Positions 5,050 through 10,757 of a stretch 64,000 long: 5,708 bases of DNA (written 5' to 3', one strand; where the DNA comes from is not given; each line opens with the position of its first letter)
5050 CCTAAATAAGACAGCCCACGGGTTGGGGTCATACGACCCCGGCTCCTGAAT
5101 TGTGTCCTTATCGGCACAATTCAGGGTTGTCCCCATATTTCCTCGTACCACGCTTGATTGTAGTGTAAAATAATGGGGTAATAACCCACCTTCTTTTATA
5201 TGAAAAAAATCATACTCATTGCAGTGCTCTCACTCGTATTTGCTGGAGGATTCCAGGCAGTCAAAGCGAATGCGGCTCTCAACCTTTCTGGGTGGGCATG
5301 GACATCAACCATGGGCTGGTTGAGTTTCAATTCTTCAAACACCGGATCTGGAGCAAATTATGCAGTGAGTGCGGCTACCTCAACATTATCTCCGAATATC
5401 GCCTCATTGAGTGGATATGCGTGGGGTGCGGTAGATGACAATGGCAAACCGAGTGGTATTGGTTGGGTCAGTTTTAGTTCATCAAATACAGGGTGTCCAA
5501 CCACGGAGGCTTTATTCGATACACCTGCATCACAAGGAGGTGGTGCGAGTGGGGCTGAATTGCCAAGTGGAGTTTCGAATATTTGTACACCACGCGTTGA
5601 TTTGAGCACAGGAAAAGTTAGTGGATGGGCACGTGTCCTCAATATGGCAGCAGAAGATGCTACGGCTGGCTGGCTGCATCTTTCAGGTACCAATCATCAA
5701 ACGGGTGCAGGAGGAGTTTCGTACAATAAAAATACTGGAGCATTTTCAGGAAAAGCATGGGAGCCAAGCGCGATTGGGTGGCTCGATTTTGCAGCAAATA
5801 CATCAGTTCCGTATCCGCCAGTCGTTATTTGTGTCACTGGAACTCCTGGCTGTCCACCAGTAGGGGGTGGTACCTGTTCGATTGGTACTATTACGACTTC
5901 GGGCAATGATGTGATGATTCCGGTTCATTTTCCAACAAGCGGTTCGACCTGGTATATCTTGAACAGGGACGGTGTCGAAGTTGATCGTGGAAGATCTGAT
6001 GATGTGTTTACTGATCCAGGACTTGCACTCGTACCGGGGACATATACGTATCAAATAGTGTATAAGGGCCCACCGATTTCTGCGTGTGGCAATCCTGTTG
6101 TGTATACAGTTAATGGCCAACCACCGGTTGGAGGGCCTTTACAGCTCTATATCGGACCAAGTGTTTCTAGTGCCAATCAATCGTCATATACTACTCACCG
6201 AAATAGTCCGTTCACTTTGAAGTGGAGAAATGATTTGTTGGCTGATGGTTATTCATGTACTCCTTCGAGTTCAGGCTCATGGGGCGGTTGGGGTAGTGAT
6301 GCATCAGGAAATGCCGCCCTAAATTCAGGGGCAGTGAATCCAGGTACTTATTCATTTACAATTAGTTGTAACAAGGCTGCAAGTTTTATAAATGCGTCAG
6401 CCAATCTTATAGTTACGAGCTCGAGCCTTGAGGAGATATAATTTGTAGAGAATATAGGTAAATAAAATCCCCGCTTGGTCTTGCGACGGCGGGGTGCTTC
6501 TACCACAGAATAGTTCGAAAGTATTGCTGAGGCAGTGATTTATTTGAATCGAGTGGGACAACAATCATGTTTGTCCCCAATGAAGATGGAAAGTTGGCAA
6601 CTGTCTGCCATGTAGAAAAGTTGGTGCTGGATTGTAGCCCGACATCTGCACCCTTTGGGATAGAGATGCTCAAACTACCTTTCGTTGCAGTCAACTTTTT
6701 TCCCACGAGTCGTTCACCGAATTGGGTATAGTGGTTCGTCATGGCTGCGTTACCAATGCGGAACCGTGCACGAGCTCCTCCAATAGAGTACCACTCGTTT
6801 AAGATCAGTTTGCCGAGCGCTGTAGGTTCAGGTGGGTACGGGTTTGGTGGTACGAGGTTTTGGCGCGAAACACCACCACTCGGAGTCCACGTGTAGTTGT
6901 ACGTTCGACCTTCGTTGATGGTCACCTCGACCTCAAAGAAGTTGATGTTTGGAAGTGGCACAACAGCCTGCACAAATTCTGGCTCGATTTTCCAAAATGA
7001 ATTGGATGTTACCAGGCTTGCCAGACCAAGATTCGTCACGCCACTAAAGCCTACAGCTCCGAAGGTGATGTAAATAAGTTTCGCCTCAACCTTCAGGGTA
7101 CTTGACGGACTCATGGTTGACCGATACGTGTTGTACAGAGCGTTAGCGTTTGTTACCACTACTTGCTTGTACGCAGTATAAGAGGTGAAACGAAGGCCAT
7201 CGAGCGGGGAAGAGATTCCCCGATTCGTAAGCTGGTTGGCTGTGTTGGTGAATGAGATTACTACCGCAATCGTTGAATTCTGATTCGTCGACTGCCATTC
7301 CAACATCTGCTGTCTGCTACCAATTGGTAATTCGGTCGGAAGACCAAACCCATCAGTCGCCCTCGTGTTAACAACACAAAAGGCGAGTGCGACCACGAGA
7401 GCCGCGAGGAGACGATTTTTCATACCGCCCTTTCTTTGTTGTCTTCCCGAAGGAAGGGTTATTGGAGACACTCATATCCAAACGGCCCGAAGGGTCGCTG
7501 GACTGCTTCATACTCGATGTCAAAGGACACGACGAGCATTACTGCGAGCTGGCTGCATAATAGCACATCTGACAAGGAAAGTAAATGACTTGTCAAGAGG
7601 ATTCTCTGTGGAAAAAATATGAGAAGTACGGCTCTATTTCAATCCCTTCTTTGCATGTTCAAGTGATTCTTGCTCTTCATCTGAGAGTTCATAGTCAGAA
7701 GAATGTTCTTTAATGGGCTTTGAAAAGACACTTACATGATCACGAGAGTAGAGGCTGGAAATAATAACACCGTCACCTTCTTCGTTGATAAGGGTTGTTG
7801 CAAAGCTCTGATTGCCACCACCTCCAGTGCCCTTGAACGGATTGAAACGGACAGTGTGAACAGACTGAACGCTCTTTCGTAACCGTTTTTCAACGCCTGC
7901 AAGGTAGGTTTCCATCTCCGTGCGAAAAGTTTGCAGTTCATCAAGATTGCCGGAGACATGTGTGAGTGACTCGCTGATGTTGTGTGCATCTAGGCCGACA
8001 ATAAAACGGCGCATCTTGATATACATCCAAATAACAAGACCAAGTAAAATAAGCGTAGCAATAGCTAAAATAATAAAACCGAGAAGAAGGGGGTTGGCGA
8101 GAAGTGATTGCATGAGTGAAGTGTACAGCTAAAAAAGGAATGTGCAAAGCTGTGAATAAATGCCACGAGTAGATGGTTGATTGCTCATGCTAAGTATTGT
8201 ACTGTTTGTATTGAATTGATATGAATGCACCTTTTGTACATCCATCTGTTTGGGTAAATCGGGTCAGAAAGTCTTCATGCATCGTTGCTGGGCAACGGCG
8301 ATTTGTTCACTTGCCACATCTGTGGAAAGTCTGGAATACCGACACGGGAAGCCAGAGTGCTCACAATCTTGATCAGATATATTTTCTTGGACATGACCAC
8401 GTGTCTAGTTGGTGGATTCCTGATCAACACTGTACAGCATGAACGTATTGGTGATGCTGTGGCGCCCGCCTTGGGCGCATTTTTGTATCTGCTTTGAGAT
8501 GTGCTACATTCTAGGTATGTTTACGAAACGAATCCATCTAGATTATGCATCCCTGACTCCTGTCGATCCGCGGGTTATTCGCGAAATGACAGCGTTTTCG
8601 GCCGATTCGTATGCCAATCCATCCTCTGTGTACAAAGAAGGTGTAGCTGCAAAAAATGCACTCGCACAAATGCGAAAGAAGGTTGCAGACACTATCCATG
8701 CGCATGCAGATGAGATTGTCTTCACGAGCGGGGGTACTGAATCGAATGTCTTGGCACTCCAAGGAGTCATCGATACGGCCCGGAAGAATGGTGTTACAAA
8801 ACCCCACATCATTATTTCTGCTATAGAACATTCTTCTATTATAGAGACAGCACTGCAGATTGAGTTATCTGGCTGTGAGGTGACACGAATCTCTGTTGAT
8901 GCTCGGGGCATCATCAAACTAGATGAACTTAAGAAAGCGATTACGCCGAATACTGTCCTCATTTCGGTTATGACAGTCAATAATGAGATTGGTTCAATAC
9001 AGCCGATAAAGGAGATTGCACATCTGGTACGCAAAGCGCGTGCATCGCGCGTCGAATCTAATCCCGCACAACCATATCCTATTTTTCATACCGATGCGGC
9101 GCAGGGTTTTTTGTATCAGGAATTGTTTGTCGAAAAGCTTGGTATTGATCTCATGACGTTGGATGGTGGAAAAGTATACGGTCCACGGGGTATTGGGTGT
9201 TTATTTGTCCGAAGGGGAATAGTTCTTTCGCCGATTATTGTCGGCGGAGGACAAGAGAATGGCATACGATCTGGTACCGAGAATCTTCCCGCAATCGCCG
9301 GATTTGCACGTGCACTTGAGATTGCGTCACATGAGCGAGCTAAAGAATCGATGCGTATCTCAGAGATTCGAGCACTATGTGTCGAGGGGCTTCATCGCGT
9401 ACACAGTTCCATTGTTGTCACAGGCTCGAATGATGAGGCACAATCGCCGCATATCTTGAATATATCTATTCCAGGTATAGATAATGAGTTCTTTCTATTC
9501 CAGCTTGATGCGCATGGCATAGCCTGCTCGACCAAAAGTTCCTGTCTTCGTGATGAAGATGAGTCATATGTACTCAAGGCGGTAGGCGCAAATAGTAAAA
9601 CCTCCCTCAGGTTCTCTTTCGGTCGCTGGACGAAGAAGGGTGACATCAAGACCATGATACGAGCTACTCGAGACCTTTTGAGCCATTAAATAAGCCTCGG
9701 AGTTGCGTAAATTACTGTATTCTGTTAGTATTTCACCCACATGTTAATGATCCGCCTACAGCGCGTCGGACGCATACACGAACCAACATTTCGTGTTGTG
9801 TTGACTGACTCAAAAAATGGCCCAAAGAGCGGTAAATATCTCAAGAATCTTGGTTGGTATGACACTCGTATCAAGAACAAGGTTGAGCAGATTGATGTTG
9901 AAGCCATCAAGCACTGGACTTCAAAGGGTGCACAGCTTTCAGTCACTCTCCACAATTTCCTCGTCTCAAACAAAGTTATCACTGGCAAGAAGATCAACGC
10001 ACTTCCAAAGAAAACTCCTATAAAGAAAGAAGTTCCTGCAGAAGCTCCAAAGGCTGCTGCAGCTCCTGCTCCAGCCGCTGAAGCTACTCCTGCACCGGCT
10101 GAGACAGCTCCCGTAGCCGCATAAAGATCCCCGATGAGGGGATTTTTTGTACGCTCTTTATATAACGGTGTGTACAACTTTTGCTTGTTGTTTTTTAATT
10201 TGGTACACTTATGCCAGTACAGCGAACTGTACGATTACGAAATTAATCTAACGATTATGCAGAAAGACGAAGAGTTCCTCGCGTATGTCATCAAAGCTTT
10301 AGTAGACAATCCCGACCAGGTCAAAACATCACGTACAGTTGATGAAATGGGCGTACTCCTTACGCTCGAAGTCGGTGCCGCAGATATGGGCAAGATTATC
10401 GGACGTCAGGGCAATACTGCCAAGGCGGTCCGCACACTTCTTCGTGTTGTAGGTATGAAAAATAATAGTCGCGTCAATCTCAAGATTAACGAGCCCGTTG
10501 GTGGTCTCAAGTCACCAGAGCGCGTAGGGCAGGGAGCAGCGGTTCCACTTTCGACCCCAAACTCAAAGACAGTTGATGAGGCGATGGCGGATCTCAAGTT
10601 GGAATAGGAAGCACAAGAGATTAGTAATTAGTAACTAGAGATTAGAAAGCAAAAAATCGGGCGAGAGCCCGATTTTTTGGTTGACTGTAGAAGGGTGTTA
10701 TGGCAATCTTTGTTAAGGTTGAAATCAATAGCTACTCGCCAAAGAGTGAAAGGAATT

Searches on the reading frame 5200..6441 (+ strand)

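Call 34: search_protein_families(library=pfam, proteins=[window:5200-6441:+], max_evalue=0.001)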
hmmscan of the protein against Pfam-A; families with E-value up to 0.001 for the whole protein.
window:5200-6441:+ (413 aa): 0 families

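Call 83: search_protein_families(library=pfam, proteins=[window:5200-6441:+], max_evalue=1)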
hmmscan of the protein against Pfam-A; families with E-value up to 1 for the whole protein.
window:5200-6441:+ (413 aa): 1 family
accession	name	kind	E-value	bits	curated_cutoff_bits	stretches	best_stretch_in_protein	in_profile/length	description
PF03422.21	CBM_6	-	0.4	11.4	28.9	1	16-62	9-55/125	Carbohydrate binding module (family 6)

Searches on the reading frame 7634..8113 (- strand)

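Call 34: search_protein_families(library=pfam, proteins=[window:7634-8113:-], max_evalue=0.001)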
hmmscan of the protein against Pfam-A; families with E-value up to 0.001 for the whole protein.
window:7634-8113:- (159 aa): 1 family
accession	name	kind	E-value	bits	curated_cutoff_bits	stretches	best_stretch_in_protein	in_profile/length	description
PF14584.11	DUF4446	-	4.2e-31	108.4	27.4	1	13-154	10-149/150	Protein of unknown function (DUF4446)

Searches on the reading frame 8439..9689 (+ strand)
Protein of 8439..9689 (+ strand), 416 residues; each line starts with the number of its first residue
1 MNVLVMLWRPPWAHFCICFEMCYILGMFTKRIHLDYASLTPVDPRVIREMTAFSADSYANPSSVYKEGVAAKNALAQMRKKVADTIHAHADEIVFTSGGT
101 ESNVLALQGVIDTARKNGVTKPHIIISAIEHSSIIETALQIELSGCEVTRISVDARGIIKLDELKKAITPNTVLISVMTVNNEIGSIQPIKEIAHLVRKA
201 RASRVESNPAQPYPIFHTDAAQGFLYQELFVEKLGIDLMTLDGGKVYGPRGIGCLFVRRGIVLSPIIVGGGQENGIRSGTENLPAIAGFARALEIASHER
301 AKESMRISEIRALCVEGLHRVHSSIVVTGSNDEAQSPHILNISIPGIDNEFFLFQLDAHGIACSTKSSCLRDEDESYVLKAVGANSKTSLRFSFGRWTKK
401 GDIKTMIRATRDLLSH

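Call 34: search_protein_families(library=pfam, proteins=[window:8439-9689:+], max_evalue=0.001)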
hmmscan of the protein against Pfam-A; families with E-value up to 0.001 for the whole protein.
window:8439-9689:+ (416 aa): 3 families
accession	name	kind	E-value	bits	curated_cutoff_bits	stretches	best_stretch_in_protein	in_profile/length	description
PF00266.25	Aminotran_5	-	2.4e-61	208.2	21.5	1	32-404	1-369/371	Aminotransferase class-V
PF01212.27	Beta_elim_lyase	-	1.8e-06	27.9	27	1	74-202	33-160/288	Beta-eliminating lyase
PF00155.27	Aminotran_1_2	-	5.8e-05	22.9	19.7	1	72-202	48-177/361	Aminotransferase class I and II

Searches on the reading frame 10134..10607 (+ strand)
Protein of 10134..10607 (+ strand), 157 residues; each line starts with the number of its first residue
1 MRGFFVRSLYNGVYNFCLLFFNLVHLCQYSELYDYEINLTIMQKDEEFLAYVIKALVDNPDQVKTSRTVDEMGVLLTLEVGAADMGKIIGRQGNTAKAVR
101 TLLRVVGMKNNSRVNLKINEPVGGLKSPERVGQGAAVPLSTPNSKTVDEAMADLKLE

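Call 35: search_protein_families(library=pfam, proteins=[window:10134-10607:+], max_evalue=0.001)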
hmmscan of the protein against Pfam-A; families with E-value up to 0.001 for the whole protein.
window:10134-10607:+ (157 aa): 1 family
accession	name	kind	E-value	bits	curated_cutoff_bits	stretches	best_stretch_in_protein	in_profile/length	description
PF13083.13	KH_KhpA-B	-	1.6e-18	66.8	32.1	1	46-118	1-73/73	KhpA/KhpB, KH domain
